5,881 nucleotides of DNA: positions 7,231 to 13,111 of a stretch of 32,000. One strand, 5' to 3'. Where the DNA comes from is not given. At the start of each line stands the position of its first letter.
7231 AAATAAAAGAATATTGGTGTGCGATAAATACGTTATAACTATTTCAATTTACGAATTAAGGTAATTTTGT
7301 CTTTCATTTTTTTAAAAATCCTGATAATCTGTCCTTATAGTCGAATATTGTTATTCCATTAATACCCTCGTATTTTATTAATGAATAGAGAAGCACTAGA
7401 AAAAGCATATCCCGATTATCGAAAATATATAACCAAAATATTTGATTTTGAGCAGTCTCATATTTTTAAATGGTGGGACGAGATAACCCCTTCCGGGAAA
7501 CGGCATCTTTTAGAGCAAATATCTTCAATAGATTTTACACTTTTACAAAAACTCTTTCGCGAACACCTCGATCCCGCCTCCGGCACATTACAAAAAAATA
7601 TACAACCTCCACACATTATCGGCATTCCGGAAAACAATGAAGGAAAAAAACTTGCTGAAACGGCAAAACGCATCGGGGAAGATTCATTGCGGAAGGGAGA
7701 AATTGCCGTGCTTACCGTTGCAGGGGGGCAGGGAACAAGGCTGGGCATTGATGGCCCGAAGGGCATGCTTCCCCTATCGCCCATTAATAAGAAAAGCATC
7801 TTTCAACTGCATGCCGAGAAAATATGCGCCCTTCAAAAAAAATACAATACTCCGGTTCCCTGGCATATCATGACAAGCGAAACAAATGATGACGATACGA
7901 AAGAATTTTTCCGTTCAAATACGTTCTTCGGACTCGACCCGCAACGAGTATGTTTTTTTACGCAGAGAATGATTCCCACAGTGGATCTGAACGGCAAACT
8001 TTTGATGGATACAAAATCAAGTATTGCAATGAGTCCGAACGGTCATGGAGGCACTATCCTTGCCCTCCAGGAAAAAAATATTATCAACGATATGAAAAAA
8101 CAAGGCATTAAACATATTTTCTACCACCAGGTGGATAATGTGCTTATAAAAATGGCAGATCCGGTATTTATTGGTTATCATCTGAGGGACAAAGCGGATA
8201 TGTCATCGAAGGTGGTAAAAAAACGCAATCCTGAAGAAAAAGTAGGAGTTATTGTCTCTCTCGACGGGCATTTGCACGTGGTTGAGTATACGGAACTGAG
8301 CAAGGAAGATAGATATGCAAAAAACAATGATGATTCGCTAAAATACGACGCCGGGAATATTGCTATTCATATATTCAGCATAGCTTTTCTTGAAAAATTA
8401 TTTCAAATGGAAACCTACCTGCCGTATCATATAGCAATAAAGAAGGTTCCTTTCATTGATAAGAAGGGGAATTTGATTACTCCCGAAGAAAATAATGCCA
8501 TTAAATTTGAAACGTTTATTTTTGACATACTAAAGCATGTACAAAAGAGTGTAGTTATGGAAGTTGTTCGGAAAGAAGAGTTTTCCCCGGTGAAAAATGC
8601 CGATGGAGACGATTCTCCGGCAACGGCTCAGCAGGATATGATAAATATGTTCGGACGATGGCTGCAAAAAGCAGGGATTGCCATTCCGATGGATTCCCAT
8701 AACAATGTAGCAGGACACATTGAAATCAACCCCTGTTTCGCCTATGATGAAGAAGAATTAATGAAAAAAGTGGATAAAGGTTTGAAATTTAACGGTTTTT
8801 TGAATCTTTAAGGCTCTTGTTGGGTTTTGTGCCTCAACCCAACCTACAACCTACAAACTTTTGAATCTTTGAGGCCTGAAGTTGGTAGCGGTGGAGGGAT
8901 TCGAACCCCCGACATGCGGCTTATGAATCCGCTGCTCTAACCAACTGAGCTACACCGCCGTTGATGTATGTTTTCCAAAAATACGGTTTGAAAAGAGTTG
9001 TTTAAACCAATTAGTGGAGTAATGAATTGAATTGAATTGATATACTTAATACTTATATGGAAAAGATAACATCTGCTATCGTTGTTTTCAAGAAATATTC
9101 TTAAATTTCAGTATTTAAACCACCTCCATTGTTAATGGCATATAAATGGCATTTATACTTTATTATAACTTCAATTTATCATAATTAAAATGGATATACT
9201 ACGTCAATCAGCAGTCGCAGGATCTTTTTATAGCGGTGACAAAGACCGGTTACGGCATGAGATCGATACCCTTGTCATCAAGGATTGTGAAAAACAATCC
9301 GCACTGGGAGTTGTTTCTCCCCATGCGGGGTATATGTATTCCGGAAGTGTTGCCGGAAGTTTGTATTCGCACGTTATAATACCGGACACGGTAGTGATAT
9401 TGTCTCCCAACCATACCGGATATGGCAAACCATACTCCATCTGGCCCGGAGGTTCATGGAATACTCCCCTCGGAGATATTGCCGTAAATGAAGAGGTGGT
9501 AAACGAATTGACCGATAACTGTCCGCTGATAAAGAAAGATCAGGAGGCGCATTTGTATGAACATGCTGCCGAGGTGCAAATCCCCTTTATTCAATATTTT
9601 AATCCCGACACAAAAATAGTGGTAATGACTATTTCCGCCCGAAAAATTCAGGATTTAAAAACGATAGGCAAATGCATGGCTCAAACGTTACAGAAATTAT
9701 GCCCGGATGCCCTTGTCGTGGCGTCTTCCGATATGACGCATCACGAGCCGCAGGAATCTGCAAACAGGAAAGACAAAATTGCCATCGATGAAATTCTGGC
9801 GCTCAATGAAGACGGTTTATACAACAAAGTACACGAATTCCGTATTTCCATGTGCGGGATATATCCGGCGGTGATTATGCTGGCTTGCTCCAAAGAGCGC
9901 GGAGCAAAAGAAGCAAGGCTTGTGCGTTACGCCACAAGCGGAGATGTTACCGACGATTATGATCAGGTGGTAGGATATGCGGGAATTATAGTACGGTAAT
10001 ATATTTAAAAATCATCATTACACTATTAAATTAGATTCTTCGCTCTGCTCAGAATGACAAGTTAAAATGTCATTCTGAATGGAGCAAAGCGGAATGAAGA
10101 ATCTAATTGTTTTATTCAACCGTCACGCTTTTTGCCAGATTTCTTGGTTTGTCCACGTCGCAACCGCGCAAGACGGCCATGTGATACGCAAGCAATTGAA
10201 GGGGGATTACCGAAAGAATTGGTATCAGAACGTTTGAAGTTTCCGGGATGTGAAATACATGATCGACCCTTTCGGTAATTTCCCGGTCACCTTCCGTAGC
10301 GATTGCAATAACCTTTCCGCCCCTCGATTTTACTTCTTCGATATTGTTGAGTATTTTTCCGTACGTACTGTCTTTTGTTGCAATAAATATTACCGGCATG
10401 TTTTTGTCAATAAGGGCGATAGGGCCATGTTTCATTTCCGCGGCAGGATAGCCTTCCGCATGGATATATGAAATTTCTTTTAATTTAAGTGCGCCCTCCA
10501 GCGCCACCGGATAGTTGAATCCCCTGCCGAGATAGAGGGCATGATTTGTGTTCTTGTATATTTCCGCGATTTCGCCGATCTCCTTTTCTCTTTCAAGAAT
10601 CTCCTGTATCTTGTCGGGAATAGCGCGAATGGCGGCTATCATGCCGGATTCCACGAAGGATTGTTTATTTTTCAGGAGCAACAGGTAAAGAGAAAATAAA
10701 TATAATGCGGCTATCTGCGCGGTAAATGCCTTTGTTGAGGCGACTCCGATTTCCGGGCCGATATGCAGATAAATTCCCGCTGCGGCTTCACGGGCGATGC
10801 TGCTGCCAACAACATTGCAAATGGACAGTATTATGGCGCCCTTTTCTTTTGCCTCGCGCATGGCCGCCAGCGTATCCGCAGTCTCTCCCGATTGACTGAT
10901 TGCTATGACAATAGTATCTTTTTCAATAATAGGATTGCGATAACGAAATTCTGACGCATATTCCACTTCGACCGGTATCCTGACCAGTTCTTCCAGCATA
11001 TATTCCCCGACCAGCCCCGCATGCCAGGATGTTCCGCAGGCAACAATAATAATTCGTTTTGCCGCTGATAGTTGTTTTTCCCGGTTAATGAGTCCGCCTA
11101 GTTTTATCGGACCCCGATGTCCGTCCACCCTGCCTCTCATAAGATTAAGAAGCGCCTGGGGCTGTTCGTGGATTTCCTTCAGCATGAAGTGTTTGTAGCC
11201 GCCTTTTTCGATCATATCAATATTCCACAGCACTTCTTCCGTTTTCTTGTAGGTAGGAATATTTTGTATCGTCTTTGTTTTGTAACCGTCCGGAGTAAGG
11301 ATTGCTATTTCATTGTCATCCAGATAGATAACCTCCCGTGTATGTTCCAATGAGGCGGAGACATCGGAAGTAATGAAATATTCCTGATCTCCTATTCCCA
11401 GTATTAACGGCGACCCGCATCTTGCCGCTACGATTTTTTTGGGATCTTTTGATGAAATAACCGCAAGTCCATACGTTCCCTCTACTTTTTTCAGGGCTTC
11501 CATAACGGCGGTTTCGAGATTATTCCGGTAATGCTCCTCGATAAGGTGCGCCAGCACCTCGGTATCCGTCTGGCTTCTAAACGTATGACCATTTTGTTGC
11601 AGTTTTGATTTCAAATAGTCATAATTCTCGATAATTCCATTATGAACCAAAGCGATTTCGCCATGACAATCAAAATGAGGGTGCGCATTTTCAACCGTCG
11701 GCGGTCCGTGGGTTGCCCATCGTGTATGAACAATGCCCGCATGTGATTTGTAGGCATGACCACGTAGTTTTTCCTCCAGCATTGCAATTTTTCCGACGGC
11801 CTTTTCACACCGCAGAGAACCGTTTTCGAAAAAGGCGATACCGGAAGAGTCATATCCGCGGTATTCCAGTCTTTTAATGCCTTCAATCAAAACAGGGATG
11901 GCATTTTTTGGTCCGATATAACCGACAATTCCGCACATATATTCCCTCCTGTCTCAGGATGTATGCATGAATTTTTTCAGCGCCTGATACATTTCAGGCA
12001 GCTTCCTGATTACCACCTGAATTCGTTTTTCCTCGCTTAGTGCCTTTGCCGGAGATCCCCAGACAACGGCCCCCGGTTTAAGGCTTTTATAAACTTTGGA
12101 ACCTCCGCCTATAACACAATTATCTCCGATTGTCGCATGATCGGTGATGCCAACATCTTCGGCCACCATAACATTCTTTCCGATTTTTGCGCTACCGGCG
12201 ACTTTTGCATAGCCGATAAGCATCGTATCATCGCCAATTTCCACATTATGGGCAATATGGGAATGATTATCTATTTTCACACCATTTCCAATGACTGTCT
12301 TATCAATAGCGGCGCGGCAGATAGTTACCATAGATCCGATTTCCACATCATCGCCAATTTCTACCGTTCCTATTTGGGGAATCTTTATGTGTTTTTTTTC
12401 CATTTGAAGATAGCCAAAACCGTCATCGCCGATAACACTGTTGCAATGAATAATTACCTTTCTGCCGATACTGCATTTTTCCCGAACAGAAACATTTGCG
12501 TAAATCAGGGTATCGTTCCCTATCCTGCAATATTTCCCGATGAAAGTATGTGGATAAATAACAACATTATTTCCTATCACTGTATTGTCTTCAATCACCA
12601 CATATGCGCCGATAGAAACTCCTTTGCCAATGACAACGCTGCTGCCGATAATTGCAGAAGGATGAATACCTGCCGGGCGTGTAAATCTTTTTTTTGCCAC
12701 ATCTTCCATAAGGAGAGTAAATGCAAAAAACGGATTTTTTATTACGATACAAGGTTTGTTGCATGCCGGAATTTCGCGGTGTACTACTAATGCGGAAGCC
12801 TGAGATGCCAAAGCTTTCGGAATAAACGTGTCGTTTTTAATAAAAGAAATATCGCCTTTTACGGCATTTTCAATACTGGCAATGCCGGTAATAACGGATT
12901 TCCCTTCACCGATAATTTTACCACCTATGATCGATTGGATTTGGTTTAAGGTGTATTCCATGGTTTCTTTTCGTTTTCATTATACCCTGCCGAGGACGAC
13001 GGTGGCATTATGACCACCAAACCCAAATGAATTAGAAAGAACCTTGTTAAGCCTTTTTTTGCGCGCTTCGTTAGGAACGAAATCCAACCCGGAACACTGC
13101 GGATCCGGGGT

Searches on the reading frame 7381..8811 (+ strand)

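Call 60: search_protein_families(library=pfam, proteins=[window:7381-8811:+], max_evalue=0.00001)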
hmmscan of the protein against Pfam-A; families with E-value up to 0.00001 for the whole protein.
window:7381-8811:+ (476 aa): 1 family
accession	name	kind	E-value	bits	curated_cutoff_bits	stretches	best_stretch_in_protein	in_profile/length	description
PF01704.24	UDPGP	-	3.2e-50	171.5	22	1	99-408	47-339/413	UTP--glucose-1-phosphate uridylyltransferase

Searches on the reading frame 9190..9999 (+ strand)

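Call 60: search_protein_families(library=pfam, proteins=[window:9190-9999:+], max_evalue=0.00001)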
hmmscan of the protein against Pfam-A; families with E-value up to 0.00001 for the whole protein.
window:9190-9999:+ (269 aa): 1 family
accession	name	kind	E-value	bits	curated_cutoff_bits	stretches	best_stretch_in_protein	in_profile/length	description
PF01875.22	Memo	-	8.8e-76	255.1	27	1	7-266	2-268/269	Memo-like protein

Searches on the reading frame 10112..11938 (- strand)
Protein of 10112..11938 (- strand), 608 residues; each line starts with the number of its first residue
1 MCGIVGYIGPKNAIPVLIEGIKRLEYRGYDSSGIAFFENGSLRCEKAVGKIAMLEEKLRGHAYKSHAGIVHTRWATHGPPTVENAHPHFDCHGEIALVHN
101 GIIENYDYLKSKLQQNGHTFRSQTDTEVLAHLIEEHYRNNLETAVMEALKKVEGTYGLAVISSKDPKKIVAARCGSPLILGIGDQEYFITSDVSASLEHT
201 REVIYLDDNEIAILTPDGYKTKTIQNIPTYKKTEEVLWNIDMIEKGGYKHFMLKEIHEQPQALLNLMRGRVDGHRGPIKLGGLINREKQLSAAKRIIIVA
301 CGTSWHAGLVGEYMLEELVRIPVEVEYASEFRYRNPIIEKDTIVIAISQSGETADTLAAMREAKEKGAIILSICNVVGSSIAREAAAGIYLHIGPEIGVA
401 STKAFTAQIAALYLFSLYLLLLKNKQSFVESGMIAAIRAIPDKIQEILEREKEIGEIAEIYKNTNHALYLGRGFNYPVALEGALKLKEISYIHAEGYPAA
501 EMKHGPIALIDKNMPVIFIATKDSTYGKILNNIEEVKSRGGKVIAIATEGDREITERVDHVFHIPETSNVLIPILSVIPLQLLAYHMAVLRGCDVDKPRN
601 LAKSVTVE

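Call 60: search_protein_families(library=pfam, proteins=[window:10112-11938:-], max_evalue=0.00001)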
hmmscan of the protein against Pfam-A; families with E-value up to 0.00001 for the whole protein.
window:10112-11938:- (608 aa): 4 families
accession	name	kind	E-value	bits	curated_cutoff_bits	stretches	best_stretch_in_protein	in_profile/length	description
PF01380.27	SIS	-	3.2e-69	231.2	25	2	290-415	2-128/131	SIS domain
PF13522.11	GATase_6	-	9e-21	74.7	27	1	60-189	5-127/130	Glutamine amidotransferase domain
PF13537.11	GATase_7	-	8.8e-15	55.3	25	1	84-193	12-118/123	Glutamine amidotransferase domain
PF13230.11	GATase_4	-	3.1e-06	26.8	23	1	30-151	34-161/272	Glutamine amidotransferases class-II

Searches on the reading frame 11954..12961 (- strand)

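Call 60: search_protein_families(library=pfam, proteins=[window:11954-12961:-], max_evalue=0.00001)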
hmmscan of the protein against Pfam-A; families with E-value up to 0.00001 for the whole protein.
window:11954-12961:- (335 aa): 3 families
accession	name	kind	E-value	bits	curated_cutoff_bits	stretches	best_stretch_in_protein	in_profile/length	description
PF00132.30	Hexapep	-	2.5e-34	116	27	4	109-143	2-36/36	Bacterial transferase hexapeptide (six repeats)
PF04613.19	LpxD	-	1.2e-14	54.4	30.8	1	23-85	3-68/70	UDP-3-O-[3-hydroxymyristoyl] glucosamine N-acyltransferase, LpxD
PF25084.1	LbH_EIF2B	-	1.6e-12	47.8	54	0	102-178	15-100/105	EIF2B subunit epsilon LbH domain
